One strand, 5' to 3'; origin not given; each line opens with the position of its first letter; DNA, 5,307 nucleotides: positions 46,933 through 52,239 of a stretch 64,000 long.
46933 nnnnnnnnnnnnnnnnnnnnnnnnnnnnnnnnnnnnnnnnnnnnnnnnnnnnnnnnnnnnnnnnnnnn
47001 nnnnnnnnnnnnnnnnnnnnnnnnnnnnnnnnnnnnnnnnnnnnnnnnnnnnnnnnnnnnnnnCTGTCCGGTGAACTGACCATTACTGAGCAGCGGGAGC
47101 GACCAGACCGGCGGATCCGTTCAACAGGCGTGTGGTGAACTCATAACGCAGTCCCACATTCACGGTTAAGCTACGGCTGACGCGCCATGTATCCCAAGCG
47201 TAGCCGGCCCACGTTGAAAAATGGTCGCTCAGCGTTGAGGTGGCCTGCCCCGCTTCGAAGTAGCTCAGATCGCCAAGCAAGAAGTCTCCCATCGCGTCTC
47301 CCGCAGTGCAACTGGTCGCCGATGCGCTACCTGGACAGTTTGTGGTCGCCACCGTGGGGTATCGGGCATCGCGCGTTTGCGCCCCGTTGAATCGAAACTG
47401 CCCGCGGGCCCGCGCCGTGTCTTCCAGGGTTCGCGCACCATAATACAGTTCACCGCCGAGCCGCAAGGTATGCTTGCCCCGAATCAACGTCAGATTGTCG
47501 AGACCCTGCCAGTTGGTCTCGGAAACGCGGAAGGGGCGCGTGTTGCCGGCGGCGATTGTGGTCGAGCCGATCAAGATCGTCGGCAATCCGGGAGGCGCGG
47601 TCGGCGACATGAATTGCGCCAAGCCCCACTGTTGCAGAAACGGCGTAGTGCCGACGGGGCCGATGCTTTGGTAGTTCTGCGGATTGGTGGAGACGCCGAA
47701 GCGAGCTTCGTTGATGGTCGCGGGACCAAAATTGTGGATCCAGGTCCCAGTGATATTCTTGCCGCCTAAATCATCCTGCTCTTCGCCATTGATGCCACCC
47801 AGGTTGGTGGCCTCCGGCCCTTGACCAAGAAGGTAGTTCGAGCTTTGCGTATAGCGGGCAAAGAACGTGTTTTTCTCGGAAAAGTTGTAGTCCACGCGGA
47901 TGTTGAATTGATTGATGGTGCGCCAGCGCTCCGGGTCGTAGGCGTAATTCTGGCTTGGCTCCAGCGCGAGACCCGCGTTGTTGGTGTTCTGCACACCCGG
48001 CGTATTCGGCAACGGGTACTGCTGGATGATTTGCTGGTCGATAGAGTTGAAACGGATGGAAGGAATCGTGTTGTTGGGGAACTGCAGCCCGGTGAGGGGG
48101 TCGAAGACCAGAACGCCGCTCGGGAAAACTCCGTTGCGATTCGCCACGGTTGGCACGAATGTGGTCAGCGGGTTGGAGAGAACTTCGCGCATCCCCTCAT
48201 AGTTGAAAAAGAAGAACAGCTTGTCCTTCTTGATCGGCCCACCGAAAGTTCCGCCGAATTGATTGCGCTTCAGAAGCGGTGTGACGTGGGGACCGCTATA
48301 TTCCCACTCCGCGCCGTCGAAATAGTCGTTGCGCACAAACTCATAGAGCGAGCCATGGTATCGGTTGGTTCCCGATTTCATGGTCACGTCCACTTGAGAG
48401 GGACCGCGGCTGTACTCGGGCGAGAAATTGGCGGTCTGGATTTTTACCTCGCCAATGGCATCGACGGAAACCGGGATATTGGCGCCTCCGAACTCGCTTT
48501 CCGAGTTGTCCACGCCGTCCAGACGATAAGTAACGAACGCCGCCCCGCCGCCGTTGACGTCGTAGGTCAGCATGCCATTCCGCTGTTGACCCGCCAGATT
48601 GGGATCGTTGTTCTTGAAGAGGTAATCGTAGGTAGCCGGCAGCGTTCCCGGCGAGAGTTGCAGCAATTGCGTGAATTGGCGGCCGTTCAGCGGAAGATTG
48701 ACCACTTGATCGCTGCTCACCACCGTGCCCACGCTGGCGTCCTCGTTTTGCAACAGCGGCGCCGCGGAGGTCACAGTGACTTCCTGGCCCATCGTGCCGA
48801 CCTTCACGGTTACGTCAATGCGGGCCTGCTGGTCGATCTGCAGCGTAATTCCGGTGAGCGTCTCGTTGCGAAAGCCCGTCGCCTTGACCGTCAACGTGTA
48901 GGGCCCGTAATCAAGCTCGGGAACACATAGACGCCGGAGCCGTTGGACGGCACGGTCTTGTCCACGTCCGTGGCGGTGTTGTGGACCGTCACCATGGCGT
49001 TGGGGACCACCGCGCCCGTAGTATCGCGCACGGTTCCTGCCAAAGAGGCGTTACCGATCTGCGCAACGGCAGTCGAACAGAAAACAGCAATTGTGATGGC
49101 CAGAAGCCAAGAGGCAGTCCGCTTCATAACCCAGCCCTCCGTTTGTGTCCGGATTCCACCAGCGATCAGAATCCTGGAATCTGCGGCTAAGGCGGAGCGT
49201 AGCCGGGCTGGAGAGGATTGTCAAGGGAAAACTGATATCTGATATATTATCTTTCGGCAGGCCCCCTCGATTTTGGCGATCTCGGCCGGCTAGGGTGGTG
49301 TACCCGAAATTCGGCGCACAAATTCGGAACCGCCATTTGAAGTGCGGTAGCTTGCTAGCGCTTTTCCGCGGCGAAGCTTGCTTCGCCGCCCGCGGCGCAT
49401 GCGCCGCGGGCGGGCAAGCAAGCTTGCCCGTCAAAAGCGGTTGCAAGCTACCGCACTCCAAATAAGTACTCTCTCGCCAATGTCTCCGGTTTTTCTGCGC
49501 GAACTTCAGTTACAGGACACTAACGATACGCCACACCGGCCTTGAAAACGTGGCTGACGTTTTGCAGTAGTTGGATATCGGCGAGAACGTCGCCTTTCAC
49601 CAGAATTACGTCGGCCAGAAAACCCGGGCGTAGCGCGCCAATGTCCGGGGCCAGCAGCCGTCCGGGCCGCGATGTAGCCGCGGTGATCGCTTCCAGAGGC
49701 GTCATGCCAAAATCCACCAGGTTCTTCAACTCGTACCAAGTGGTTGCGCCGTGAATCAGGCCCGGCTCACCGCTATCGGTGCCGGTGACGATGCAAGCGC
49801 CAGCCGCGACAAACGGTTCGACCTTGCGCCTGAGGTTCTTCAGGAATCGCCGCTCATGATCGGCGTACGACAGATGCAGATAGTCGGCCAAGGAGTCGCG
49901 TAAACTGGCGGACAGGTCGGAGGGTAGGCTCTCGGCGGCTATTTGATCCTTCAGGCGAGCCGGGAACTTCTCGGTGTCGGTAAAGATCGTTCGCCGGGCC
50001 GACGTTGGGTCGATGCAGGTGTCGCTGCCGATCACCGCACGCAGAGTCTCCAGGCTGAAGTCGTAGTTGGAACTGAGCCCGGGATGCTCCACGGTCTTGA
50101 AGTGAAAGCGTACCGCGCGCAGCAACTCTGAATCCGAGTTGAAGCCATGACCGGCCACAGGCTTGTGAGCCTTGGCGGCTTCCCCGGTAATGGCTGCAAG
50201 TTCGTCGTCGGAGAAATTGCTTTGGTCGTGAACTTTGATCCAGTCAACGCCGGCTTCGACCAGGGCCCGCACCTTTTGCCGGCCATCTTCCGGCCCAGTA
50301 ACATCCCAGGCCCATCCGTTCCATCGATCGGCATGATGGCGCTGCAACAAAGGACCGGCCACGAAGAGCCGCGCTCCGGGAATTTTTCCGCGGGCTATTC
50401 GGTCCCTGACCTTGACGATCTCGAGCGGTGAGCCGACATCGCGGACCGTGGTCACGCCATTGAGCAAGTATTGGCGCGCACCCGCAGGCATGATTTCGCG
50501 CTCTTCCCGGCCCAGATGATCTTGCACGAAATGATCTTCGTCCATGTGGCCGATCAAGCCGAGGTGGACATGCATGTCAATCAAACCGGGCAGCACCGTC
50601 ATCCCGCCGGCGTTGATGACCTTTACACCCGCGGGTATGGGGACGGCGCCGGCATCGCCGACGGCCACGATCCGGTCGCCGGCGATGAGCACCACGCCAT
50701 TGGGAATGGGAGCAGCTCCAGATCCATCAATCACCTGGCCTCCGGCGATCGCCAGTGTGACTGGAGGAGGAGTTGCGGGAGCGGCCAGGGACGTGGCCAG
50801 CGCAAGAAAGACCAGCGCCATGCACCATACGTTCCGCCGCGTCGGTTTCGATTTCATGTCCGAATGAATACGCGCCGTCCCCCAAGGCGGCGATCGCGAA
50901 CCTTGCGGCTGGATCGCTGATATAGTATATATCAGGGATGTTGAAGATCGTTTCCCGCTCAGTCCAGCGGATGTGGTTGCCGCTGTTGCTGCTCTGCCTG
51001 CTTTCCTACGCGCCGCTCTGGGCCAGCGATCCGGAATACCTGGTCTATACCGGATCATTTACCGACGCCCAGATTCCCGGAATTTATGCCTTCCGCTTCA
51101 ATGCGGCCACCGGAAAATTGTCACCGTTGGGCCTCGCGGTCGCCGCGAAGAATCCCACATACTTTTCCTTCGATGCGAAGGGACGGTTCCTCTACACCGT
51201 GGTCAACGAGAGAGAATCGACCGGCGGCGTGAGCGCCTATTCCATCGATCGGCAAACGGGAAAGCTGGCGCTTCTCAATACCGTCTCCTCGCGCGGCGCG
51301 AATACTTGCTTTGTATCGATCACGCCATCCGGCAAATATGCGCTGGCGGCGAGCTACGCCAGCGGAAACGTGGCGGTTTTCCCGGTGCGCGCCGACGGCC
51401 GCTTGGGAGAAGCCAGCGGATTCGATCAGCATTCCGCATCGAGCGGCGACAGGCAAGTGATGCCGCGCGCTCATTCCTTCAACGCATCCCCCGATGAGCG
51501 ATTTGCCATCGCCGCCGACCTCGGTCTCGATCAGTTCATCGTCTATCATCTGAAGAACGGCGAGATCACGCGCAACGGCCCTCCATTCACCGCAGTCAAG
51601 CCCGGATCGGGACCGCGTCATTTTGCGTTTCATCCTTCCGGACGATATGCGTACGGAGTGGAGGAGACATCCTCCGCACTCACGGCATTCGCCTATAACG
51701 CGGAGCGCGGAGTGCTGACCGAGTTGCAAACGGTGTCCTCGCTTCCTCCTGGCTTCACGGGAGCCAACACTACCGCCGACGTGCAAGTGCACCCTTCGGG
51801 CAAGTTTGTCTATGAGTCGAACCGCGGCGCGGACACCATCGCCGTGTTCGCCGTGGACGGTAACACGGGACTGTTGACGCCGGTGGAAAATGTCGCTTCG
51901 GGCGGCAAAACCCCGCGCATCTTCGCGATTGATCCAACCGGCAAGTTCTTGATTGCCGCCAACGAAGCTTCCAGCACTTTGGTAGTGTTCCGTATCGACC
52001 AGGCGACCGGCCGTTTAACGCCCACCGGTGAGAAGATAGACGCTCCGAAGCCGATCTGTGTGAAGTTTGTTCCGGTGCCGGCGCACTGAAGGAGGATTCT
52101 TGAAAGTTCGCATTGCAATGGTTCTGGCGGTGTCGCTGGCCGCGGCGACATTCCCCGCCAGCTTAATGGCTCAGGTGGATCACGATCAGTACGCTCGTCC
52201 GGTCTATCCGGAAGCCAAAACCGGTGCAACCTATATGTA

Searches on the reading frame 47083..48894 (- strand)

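Call 8: search_protein_families(library=pfam, proteins=[window:47083-48894:-], max_evalue=0.001)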
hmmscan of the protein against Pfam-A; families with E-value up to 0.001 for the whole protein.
window:47083-48894:- (603 aa): 1 family
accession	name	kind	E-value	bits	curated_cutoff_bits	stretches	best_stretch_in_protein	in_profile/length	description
PF25183.1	OMP_b-brl_4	-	3.8e-100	337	30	1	171-590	1-396/838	Outer membrane beta barrel domain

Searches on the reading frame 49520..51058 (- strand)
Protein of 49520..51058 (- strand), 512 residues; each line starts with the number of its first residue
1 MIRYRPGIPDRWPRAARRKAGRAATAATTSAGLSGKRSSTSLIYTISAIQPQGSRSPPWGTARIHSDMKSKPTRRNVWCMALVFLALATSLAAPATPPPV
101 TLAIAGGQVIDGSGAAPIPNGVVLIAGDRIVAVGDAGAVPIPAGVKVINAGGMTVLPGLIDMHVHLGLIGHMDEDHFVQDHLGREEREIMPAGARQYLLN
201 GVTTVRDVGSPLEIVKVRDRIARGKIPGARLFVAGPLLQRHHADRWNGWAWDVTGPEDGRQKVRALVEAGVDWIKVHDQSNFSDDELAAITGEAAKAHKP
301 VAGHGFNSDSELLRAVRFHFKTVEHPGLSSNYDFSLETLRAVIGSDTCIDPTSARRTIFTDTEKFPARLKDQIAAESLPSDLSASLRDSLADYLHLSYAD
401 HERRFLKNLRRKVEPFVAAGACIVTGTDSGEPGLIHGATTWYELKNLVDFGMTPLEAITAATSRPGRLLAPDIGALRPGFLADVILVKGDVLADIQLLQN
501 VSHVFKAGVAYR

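Call 8: search_protein_families(library=pfam, proteins=[window:49520-51058:-], max_evalue=0.001)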
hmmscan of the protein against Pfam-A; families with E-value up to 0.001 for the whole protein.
window:49520-51058:- (512 aa): 2 families
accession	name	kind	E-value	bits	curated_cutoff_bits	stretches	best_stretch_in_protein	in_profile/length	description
PF01979.26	Amidohydro_1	-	8.1e-30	104.7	25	1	154-508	1-342/345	Amidohydrolase family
PF07969.17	Amidohydro_3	-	2.7e-05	24.3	29.7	1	146-166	1-21/472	Amidohydrolase family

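Call 71: search_protein_families(library=ncbifam, proteins=[window:49520-50860:-], max_evalue=0.00001)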
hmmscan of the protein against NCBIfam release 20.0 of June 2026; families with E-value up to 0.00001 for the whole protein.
window:49520-50860:- (446 aa): 14 families
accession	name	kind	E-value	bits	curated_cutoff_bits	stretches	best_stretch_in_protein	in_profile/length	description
NF051886.1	XaaProDiPepCaul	equivalog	5.2e-49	167.3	500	2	40-264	4-248/398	Xaa-Pro dipeptidase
NF009060.0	PRK12394.1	equivalog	4e-11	42.3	442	1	36-100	5-65/381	metallo-dependent hydrolase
NF006689.0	PRK09237.1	equivalog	6e-10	38.2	371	1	36-145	5-95/383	amidohydrolase/deacetylase family metallohydrolase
TIGR01224.1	hutI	equivalog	7.8e-10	38.1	298.15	1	53-104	2-53/377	imidazolonepropionase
NF006558.0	PRK09059.1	equivalog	3e-08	32.6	645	0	43-105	12-74/430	dihydroorotase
TIGR00857.1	pyrC_multi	subfamily_domain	1.6e-07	30.7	279.05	1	56-108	7-56/412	dihydroorotase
NF006056.0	PRK08204.1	subfamily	2.2e-07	30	391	0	40-100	9-67/449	hypothetical protein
NF006560.0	PRK09061.1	subfamily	3.3e-07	29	340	1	14-99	6-86/517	amidohydrolase family protein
TIGR02033.1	D-hydantoinase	equivalog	5.6e-07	28.8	393.25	1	38-114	3-76/454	dihydropyrimidinase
NF006055.0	PRK08203.1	equivalog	6.7e-07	28.2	532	0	51-100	23-71/455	8-oxoguanine deaminase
TIGR03178.1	allantoinase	equivalog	1.1e-06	27.8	357.85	1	37-104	3-64/441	allantoinase AllB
NF011990.0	PRK15446.2-6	subfamily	4.9e-06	25.5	233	0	37-98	4-64/390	alpha-D-ribose 1-methylphosphonate 5-triphosphate diphosphatase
TIGR00221.1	nagA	equivalog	7.5e-06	25.1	225.65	0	52-138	19-101/380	N-acetylglucosamine-6-phosphate deacetylase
NF006836.0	PRK09357.1-1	equivalog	8.9e-06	24.6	538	0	57-106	19-67/432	dihydroorotase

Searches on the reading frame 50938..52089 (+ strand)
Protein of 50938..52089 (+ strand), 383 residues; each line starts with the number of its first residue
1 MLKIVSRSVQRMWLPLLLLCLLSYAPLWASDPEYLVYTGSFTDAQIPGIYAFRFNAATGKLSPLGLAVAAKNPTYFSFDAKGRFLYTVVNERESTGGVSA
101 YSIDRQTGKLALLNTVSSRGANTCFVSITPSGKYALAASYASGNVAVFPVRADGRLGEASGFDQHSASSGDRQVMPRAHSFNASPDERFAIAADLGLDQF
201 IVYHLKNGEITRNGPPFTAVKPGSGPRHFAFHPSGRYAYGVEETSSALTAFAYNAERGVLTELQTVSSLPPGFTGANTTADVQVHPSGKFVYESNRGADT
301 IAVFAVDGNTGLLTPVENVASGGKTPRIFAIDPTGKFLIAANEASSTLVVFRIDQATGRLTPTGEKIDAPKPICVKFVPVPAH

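Call 8: search_protein_families(library=pfam, proteins=[window:50938-52089:+], max_evalue=0.001)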
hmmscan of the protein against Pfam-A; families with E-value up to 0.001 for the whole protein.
window:50938-52089:+ (383 aa): 1 family
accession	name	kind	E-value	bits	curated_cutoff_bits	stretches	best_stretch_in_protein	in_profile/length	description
PF10282.15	Lactonase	-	3.1e-110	369.1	21.7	1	36-377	2-344/344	Lactonase, 7-bladed beta-propeller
